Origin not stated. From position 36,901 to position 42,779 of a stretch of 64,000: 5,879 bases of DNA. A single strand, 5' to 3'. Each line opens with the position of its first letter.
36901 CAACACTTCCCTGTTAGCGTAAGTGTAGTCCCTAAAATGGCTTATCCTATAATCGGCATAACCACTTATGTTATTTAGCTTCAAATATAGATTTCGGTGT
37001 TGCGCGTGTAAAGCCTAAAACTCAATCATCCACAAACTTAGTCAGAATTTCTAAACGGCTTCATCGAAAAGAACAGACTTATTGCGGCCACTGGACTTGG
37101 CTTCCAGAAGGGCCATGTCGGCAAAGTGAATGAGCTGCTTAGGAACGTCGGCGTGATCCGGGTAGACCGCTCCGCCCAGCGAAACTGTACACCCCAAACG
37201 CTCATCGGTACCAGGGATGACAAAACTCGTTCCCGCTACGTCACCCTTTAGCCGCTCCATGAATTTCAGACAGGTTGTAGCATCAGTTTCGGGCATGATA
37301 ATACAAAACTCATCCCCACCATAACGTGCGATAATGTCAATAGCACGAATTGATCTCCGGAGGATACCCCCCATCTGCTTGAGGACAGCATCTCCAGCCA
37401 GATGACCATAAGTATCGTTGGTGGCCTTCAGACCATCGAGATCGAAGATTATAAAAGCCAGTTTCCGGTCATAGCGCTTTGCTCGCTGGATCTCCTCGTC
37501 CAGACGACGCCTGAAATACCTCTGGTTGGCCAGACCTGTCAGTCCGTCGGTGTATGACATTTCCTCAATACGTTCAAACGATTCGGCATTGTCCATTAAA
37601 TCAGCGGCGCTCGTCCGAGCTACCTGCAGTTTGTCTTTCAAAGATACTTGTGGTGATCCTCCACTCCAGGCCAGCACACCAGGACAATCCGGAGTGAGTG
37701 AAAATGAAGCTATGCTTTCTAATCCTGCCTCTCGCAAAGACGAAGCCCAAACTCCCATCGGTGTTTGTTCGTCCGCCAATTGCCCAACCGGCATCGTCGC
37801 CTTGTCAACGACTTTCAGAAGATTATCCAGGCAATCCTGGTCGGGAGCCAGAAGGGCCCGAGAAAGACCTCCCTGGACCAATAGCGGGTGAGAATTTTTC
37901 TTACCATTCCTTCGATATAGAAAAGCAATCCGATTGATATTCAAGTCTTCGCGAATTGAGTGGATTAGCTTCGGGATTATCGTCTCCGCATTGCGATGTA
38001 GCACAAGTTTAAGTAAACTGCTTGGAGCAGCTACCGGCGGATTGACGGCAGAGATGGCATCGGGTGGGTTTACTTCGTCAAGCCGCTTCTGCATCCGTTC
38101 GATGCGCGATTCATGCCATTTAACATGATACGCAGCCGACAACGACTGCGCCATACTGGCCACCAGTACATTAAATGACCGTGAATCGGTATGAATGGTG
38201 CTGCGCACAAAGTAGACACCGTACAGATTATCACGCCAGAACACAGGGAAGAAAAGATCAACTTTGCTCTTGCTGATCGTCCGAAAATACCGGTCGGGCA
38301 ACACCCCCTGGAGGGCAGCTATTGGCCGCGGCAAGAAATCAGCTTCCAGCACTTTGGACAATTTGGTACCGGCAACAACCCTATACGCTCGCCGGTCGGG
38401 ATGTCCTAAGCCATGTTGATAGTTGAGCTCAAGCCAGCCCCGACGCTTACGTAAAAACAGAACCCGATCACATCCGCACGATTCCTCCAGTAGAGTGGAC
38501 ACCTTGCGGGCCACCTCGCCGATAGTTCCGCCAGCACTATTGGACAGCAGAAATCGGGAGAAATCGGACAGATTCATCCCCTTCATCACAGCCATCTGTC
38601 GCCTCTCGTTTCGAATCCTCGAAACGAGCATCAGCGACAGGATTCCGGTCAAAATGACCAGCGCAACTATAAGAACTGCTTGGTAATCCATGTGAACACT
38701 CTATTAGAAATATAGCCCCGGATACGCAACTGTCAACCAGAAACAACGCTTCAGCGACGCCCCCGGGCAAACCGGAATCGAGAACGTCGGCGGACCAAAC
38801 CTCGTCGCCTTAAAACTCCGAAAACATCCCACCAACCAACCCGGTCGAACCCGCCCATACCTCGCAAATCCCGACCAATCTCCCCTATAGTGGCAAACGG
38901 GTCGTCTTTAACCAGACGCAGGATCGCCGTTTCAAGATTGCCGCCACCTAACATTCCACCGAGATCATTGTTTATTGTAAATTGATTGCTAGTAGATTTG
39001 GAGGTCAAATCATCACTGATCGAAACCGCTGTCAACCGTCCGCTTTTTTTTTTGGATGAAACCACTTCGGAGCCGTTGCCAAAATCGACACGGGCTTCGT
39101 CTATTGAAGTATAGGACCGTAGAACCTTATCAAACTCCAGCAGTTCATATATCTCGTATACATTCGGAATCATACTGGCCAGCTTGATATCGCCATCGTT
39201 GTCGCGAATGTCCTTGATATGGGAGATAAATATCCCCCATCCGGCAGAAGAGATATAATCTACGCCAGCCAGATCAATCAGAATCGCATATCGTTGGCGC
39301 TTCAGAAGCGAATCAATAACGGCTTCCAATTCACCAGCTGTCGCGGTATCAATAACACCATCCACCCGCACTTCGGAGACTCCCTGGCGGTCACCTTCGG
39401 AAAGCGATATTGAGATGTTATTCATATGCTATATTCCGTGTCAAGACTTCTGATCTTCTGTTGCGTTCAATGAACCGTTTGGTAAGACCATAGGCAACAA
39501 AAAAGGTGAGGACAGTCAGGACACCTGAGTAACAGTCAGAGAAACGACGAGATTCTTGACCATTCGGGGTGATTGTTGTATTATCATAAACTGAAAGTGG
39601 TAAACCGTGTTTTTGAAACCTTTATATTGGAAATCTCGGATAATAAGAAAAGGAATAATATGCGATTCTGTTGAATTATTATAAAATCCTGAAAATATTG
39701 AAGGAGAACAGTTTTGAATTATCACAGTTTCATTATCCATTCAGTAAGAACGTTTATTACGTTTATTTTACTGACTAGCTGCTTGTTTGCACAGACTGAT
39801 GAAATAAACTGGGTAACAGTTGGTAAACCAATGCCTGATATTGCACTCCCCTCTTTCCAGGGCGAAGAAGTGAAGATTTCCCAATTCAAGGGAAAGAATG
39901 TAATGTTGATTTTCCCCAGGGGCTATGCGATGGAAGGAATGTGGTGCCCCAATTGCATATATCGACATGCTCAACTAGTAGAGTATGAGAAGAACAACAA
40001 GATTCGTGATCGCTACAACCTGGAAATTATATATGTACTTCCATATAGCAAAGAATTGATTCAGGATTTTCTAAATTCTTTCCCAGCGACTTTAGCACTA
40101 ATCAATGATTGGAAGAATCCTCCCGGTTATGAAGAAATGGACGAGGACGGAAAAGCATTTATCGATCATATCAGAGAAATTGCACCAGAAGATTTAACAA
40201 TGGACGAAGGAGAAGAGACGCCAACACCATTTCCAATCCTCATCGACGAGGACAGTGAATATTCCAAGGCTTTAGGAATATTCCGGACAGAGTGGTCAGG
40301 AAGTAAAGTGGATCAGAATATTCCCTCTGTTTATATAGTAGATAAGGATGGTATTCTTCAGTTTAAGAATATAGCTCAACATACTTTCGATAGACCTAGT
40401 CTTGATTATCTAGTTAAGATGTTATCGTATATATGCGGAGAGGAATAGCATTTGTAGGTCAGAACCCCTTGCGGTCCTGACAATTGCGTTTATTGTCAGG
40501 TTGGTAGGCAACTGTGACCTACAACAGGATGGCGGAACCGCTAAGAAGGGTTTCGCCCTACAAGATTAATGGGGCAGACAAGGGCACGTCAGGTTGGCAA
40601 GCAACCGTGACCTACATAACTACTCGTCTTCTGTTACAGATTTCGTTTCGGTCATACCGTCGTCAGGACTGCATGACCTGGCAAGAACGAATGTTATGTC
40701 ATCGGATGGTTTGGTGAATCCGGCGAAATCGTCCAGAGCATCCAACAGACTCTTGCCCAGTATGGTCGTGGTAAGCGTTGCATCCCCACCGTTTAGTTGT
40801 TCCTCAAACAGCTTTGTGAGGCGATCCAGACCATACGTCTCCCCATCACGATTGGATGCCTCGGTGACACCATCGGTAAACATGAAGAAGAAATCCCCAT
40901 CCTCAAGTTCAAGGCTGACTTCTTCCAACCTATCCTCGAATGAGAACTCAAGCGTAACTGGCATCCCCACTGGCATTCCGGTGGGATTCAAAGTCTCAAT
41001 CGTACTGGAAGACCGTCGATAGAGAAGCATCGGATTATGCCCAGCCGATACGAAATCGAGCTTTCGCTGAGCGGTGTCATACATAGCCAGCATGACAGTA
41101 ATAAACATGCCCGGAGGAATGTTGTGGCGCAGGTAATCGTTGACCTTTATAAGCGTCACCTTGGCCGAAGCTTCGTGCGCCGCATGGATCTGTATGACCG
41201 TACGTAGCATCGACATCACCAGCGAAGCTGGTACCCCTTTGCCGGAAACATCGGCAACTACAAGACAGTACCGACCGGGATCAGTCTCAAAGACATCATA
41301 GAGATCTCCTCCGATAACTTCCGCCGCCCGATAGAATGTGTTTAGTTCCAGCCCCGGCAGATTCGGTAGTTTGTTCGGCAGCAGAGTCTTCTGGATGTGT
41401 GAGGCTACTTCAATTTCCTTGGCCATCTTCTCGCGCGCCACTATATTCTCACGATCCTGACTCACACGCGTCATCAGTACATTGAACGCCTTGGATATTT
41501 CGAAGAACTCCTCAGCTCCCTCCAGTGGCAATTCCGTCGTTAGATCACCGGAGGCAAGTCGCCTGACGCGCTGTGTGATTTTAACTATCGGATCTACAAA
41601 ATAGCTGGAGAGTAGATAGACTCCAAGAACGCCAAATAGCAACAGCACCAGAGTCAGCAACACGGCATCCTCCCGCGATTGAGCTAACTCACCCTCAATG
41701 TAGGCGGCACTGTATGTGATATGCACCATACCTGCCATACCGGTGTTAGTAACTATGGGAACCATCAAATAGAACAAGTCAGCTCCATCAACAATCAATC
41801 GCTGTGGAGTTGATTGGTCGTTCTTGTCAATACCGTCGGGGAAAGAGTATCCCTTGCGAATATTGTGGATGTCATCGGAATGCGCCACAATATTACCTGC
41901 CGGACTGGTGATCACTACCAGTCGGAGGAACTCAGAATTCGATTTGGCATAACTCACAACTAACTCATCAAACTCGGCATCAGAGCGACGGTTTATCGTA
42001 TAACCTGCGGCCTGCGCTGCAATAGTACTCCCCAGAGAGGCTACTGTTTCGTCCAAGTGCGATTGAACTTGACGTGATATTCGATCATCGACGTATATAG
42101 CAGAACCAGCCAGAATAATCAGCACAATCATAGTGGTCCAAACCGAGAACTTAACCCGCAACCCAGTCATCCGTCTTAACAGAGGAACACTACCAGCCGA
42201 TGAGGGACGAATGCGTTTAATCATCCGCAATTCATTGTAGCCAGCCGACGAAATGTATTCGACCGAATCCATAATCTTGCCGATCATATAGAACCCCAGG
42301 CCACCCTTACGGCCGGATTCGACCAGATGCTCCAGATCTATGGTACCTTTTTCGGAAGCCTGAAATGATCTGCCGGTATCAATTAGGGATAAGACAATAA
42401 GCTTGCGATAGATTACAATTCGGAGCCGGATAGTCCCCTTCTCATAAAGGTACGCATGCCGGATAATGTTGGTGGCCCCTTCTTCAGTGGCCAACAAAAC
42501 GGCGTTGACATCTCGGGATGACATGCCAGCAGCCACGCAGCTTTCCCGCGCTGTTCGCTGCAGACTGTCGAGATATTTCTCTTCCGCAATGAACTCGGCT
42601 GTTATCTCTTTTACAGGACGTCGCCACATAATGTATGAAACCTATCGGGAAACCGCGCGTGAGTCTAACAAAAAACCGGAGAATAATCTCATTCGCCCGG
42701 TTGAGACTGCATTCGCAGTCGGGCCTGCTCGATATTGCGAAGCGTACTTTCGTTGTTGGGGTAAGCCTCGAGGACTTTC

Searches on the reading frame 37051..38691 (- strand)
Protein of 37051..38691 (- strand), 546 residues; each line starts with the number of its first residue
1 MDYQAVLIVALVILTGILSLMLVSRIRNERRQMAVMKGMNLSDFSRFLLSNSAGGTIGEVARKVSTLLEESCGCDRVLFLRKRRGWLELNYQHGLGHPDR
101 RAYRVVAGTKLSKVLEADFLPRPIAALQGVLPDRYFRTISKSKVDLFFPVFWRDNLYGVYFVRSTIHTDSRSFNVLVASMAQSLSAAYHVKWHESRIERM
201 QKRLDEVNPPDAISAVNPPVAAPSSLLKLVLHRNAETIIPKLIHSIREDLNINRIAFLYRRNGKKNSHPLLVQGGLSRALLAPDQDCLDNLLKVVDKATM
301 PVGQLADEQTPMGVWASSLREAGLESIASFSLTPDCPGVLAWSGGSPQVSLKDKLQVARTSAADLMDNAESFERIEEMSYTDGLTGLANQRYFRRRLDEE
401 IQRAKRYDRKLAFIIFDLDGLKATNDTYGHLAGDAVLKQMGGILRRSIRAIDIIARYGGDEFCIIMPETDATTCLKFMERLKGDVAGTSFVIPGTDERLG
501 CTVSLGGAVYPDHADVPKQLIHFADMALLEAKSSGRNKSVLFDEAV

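Call 76: search_protein_families(library=pfam, proteins=[window:37051-38691:-], max_evalue=0.00001)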
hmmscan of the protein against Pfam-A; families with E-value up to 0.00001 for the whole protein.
window:37051-38691:- (546 aa): 1 family
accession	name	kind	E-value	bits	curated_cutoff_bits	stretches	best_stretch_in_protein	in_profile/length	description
PF00990.26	GGDEF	-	2.1e-43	148.3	23.8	1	380-538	2-161/161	Diguanylate cyclase, GGDEF domain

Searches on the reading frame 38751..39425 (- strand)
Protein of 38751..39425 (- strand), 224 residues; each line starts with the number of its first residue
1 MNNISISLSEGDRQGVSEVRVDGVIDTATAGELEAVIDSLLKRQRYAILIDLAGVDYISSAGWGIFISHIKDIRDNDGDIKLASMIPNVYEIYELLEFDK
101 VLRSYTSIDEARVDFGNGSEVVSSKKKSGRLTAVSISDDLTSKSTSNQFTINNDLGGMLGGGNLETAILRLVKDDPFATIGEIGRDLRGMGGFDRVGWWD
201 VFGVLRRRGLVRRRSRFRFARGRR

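Call 78: search_protein_families(library=ncbifam, proteins=[window:38751-39425:-], max_evalue=0.001)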
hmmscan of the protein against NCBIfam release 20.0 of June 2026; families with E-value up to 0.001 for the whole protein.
window:38751-39425:- (224 aa): 2 families
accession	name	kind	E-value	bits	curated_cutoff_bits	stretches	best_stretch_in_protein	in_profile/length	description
TIGR00377.1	ant_ant_sig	superfamily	5.4e-16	58.4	53.45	1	13-110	10-108/108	anti-sigma factor antagonist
TIGR02886.1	spore_II_AA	equivalog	1.6e-10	40.9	114.75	1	18-111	11-105/106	anti-sigma F factor antagonist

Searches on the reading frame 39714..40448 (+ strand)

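Call 78: search_protein_families(library=ncbifam, proteins=[window:39714-40448:+], max_evalue=0.001)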
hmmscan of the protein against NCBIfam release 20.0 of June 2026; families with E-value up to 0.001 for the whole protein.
window:39714-40448:+ (244 aa): 5 families
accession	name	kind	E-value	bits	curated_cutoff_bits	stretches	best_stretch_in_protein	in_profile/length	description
NF002854.0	PRK03147.1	subfamily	1.8e-06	28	170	1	12-128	10-122/176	thiol-disulfide oxidoreductase ResA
NF040737.1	peroxi_PrxU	equivalog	1.3e-05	25.1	270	0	28-70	30-75/233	thioredoxin-dependent peroxiredoxin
NF040769.1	SelL_rel_redox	subfamily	4.2e-05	23.3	120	0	39-129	2-86/173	SelL-related redox protein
NF053650.1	PerredPrxQDein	equivalog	0.00022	21.2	260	0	170-215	76-122/148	thioredoxin-dependent peroxiredoxin PrxQ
NF006960.0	PRK09437.1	equivalog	0.00039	20.4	140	0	32-86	2-51/156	thioredoxin-dependent thiol peroxidase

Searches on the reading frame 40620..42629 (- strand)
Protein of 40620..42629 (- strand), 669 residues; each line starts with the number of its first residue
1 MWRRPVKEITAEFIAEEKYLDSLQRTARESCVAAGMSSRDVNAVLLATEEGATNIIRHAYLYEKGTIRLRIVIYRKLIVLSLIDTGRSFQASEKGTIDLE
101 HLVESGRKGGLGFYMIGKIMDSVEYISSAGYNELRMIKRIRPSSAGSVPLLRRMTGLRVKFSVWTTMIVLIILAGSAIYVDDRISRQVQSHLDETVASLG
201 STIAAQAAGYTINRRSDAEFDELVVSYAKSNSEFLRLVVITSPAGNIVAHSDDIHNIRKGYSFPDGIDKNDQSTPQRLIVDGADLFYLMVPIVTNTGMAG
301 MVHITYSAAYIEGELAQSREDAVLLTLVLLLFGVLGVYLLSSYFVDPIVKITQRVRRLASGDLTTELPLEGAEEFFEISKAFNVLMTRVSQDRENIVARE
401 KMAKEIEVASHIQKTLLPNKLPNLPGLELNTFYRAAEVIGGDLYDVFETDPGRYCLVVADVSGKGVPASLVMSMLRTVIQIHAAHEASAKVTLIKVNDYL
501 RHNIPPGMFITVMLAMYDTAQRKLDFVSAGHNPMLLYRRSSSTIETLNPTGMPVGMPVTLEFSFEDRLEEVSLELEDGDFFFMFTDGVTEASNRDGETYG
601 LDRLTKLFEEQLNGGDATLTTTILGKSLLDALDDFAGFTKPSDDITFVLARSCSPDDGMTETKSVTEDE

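Call 77: search_protein_families(library=pfam, proteins=[window:40620-42629:-], max_evalue=0.00001)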
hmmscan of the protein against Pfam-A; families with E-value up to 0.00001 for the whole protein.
window:40620-42629:- (669 aa): 3 families
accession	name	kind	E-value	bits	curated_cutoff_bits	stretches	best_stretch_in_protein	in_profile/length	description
PF07228.17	SpoIIE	-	5e-46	157.5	25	1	450-651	1-190/192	Stage II sporulation protein E (SpoIIE)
PF13581.12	HATPase_c_2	-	9.9e-20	71.3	27.4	1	15-138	3-127/127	Histidine kinase-like ATPase domain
PF00672.30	HAMP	-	2.5e-08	34.6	25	1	340-390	2-52/53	HAMP domain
